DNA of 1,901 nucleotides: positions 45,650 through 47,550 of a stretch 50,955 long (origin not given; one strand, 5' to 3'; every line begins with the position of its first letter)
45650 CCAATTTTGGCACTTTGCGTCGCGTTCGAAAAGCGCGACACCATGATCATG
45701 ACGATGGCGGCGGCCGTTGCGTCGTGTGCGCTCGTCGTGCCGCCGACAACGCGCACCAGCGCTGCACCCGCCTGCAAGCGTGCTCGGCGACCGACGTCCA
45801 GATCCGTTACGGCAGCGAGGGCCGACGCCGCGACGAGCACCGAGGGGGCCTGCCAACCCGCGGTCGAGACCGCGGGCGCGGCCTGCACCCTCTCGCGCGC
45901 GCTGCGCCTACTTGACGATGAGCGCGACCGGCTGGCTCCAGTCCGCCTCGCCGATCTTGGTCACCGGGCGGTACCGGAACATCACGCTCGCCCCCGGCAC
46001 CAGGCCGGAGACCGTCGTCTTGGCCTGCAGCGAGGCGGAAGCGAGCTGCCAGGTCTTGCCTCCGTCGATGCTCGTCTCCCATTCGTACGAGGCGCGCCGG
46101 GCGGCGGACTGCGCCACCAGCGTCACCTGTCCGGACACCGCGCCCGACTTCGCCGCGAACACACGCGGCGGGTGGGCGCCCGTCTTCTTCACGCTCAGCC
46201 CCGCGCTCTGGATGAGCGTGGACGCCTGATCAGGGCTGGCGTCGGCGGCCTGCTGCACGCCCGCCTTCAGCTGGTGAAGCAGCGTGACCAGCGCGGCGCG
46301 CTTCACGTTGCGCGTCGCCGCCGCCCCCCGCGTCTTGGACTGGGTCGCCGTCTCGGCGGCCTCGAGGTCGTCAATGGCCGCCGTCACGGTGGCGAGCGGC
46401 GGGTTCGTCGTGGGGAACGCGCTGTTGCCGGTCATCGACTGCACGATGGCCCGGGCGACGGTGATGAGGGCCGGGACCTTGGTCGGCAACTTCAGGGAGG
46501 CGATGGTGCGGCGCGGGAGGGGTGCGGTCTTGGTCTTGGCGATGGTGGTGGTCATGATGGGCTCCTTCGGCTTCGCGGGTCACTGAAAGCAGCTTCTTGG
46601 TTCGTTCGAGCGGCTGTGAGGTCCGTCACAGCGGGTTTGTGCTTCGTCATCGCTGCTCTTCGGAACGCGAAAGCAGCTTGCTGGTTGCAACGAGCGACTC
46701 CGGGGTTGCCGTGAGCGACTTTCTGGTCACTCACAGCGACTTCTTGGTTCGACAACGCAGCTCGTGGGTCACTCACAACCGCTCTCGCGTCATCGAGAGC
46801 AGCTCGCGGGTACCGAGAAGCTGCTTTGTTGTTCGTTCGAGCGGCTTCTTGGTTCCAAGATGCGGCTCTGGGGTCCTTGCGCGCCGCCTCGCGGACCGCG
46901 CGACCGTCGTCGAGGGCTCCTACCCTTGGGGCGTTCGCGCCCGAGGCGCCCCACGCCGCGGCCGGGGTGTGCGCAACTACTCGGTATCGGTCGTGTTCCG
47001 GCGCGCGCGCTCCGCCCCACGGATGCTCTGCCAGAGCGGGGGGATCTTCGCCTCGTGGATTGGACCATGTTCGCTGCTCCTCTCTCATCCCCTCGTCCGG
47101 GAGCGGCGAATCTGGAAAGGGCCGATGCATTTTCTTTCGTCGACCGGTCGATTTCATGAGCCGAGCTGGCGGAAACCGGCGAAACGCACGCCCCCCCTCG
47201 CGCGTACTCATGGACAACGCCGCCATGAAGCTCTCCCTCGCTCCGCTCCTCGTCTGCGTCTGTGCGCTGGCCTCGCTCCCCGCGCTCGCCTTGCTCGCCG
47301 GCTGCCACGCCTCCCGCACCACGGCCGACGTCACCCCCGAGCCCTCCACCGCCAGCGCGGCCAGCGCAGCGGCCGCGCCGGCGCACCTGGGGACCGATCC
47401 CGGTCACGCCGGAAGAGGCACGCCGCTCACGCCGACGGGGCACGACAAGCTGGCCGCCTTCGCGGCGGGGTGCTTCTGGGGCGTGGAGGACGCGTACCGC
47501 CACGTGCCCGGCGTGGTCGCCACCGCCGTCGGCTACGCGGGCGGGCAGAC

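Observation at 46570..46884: About 15 tandem 21-bp units, several forming 7-6-7 hairpins with covarying arms, in a lower-GC patch upstream of an FN3 gene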

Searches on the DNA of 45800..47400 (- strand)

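Call 9: search_rna_families(source=window, start=45800, end=47400, threshold=evalue, max_evalue=10)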
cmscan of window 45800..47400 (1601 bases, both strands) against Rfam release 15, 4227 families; matches with E-value up to 10: 5.
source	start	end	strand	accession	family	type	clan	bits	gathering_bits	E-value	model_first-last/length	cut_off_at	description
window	45957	46015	-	RF03267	mir-645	Gene; miRNA;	-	24.4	90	0.031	1-77/77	no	mir-645 microRNA precursor family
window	46903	46943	-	RF02831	Scr2736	Gene; sRNA;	-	19.9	43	2.2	1-64/64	no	Streptomyces RNA 2736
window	46144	46170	-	RF02489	GlsR26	Gene; snRNA; snoRNA; HACA-box;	-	16.4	100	3.7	67-93/114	no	Small nucleolar RNA GlsR26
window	45967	46005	-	RF00767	mir-150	Gene; miRNA;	-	15.9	55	6.3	22-60/82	no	mir-150 microRNA precursor family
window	46599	46654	-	RF01144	sR17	Gene; snRNA; snoRNA; CD-box;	-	14.3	36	2.5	1-55/55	no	Small nucleolar RNA sR17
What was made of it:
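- On Any Rfam RNA family: The window region has only sub-threshold chance hits (call 9).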

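Call 87: search_rna_families(sources=[L003, L034, L022, L057, L068, L084, L081, L018, L087], threshold=gathering)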
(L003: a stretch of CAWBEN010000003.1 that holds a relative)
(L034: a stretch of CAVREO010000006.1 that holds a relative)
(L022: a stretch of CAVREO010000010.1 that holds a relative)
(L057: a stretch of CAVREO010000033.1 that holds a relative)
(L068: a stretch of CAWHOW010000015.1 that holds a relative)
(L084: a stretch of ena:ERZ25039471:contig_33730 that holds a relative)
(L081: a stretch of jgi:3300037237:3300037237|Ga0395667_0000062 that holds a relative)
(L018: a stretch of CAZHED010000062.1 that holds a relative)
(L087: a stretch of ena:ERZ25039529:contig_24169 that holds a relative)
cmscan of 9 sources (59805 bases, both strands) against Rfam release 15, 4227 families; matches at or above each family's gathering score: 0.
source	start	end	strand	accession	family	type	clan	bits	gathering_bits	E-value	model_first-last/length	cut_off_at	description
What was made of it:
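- On Any Rfam RNA family: Nine related loci give 0 hits (call 87).
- On Csr/Rsm- or Crc-type sponge RNA: The array lies in a gene leader, and Rfam is negative (calls 9, 87).
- Closest known: Multi-site protein-sequestering RNAs. Different: Here the spacing is exact, the core is a dyad, there is no periodic GGA, the array is in a leader, and Rfam gives no match (calls 9, 87).
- No Rfam family matches (calls 9, 87).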
